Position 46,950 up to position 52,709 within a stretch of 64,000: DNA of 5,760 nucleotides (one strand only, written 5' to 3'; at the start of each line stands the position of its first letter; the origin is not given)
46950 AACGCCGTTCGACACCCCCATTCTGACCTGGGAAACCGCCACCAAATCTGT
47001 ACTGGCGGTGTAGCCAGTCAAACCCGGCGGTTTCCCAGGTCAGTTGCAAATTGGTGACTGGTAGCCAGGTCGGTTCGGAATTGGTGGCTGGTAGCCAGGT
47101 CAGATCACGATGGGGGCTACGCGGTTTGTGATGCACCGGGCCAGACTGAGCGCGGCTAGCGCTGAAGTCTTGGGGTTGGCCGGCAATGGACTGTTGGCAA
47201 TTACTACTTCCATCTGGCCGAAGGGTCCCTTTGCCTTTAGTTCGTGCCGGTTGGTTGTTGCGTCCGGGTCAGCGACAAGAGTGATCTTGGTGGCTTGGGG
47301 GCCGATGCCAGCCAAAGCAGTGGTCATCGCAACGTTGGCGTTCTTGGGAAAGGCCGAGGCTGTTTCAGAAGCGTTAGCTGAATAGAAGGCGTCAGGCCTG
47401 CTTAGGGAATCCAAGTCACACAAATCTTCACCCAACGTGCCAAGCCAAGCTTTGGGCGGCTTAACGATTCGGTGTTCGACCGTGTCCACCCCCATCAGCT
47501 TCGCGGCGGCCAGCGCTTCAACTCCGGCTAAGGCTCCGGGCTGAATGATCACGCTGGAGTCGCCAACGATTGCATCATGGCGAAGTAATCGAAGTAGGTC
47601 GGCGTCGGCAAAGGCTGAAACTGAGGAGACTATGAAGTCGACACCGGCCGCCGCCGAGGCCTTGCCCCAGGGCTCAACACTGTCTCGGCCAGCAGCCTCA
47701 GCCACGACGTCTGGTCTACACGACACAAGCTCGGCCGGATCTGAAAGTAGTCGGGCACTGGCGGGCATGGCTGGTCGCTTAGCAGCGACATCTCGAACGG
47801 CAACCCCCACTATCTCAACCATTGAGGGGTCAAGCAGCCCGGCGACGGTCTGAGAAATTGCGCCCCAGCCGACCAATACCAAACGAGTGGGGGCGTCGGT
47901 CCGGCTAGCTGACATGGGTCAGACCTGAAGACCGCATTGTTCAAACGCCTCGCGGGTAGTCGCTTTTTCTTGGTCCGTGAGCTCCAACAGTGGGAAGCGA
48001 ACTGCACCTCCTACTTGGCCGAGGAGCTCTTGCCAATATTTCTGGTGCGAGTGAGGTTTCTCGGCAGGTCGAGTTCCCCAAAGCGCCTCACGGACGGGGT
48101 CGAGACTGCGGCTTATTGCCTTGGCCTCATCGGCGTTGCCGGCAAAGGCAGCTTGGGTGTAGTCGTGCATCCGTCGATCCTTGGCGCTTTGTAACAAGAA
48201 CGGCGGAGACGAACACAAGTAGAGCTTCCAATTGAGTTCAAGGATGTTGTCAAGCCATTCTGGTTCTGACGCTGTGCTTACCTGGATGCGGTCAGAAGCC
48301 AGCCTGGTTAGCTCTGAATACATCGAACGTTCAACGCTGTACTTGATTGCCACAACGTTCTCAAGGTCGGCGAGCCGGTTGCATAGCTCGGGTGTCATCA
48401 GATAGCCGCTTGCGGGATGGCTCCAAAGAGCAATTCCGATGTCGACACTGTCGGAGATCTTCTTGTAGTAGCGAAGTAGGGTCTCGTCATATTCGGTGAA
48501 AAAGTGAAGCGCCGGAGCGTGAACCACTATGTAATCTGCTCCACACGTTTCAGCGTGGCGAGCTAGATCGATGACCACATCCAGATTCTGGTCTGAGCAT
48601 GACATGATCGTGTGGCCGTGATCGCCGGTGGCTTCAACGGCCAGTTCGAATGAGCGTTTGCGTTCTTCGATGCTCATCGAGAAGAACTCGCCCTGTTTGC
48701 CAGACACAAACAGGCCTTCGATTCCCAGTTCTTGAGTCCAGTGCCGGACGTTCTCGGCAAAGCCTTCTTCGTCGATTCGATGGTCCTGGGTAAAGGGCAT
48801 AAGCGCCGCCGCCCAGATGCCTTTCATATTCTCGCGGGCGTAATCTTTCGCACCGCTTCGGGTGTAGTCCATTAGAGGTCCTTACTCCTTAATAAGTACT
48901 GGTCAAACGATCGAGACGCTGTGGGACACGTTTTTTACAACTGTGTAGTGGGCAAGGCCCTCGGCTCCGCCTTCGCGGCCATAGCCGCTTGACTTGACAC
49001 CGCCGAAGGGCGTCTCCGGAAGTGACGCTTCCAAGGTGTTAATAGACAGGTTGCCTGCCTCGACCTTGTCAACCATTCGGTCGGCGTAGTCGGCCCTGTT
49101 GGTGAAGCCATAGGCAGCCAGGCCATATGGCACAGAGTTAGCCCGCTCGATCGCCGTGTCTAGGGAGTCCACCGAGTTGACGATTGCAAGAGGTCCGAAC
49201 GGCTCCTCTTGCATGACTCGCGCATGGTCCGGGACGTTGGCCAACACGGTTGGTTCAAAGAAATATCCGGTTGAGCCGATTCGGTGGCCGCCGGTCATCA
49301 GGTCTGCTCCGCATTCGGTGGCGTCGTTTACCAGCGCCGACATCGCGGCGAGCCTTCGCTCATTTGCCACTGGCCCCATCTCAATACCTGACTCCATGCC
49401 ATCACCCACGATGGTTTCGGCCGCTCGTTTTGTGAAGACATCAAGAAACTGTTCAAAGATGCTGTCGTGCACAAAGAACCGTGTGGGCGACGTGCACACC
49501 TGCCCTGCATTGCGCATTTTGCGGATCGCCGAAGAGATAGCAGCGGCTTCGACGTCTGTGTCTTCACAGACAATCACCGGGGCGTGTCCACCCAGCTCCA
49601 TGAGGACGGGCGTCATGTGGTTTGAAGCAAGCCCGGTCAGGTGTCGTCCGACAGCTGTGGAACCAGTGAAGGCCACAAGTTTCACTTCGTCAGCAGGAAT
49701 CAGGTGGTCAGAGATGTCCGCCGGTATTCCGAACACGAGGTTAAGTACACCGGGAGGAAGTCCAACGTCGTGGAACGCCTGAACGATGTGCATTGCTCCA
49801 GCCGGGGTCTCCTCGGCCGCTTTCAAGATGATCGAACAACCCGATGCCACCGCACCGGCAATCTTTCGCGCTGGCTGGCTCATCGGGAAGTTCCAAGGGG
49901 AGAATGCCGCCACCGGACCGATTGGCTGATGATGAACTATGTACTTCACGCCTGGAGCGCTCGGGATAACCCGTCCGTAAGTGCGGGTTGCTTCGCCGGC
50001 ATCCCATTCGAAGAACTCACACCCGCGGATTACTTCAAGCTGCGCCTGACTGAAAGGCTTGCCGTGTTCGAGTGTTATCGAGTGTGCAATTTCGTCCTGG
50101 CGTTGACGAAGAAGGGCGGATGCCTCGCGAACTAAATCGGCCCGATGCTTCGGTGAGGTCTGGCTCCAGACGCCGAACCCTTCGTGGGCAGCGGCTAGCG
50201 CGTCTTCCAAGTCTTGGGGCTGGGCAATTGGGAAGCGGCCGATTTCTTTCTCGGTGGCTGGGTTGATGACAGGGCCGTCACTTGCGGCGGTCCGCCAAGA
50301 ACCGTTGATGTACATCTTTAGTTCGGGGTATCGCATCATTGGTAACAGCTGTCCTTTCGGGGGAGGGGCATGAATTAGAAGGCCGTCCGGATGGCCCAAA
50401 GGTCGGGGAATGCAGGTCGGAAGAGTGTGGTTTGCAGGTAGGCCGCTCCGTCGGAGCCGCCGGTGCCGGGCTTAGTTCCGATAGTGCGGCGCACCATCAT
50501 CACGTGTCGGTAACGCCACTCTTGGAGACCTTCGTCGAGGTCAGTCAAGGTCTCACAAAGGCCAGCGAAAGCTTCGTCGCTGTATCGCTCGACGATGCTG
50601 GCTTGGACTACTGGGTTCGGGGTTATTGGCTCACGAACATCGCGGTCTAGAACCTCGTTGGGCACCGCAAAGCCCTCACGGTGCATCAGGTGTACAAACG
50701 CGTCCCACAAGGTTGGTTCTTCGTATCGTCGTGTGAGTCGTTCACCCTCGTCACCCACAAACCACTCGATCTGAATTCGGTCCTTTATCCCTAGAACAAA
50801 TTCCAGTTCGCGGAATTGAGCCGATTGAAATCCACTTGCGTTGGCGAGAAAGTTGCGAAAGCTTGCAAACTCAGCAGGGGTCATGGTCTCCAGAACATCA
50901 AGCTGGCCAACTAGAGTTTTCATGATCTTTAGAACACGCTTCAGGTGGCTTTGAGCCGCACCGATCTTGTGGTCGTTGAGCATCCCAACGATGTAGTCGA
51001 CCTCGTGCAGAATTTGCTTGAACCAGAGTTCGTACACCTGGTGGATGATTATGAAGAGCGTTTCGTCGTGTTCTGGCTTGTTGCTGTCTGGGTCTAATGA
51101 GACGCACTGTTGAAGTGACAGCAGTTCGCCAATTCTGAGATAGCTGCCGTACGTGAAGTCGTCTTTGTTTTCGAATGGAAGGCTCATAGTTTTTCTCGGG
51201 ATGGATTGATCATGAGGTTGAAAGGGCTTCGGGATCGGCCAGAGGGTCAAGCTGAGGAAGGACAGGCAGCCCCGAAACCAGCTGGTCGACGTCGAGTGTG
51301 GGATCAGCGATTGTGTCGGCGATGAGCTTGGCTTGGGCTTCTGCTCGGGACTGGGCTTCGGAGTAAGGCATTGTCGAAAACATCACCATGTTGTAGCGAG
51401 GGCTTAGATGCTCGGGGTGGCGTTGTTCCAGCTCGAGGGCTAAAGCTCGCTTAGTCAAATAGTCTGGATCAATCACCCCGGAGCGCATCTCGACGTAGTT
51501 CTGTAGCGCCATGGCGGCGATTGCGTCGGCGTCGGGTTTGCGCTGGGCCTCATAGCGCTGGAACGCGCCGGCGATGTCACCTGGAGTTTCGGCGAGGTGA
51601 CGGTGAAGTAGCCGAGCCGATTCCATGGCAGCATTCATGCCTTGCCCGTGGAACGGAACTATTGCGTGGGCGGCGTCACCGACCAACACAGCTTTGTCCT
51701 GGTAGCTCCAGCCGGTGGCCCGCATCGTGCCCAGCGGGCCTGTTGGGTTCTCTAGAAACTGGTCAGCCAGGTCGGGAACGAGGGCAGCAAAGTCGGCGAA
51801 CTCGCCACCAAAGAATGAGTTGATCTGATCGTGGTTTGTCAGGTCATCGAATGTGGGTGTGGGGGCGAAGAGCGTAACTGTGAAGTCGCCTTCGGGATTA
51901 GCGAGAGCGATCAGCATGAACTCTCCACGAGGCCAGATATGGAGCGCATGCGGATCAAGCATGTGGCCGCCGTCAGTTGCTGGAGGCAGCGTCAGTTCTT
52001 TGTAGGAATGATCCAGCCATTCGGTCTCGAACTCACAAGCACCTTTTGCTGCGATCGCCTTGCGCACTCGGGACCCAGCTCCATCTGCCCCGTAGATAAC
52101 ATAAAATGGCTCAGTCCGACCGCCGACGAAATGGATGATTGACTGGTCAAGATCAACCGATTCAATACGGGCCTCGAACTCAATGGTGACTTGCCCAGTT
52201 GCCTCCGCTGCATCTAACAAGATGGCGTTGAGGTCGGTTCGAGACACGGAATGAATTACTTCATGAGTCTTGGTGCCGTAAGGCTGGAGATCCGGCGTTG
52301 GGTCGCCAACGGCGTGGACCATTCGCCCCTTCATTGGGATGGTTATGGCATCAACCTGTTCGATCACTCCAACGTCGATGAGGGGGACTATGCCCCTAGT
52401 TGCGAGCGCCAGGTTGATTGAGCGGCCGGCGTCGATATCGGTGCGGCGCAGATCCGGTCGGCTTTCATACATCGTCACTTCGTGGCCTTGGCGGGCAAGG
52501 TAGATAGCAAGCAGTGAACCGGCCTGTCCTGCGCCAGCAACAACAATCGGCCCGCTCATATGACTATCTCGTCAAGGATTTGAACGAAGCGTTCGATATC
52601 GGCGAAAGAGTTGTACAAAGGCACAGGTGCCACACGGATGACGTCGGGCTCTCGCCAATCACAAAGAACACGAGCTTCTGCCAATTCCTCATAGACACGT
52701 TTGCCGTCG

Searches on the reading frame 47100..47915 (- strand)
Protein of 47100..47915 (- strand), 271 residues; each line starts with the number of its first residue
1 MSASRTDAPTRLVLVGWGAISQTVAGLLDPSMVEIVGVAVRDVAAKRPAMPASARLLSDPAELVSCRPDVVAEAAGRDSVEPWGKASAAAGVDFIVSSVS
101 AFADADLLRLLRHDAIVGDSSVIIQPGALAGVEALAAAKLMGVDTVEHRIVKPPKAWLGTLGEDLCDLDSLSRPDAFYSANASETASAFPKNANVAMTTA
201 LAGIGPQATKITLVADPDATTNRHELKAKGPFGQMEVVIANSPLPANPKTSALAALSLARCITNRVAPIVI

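Call 25: search_protein_families(library=pfam, max_evalue=0.00001, proteins=[window:47100-47915:-])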
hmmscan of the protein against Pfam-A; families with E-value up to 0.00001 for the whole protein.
window:47100-47915:- (271 aa): 2 families
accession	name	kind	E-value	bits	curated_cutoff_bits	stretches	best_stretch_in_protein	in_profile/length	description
PF01958.23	Asp_DH_C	-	1.9e-29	102.1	27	1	173-258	3-88/89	Aspartate dehydrogenase, C-terminal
PF03447.22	NAD_binding_3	-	2.1e-11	45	24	1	16-115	1-106/116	Homoserine dehydrogenase, NAD binding domain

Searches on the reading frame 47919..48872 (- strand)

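Call 25: search_protein_families(library=pfam, max_evalue=0.00001, proteins=[window:47919-48872:-])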
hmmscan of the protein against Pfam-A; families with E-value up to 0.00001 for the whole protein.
window:47919-48872:- (317 aa): 1 family
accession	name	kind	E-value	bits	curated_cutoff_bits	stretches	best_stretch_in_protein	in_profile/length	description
PF00701.28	DHDPS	-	4.5e-29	101.5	22.1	1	16-311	2-287/289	Dihydrodipicolinate synthetase family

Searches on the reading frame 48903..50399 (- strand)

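Call 25: search_protein_families(library=pfam, max_evalue=0.00001, proteins=[window:48903-50399:-])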
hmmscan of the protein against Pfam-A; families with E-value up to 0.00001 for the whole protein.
window:48903-50399:- (498 aa): 1 family
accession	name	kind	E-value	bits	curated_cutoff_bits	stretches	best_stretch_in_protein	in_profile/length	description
PF00171.27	Aldedh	-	1.7e-149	498.7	23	1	38-491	4-461/461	Aldehyde dehydrogenase family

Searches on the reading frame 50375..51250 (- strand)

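Call 25: search_protein_families(library=pfam, max_evalue=0.00001, proteins=[window:50375-51250:-])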
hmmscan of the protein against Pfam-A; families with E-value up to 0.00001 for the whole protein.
window:50375-51250:- (291 aa): 1 family
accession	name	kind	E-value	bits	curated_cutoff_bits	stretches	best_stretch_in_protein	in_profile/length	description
PF03301.18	Trp_dioxygenase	-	1.8e-63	215.4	34.9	2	31-188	14-181/346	Tryptophan 2,3-dioxygenase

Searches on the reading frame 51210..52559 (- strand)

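Call 25: search_protein_families(library=pfam, max_evalue=0.00001, proteins=[window:51210-52559:-])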
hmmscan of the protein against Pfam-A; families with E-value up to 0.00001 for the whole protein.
window:51210-52559:- (449 aa): 1 family
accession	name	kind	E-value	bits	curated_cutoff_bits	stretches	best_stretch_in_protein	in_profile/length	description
PF01494.25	FAD_binding_3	-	6.3e-23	82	22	1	5-347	4-345/349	FAD binding domain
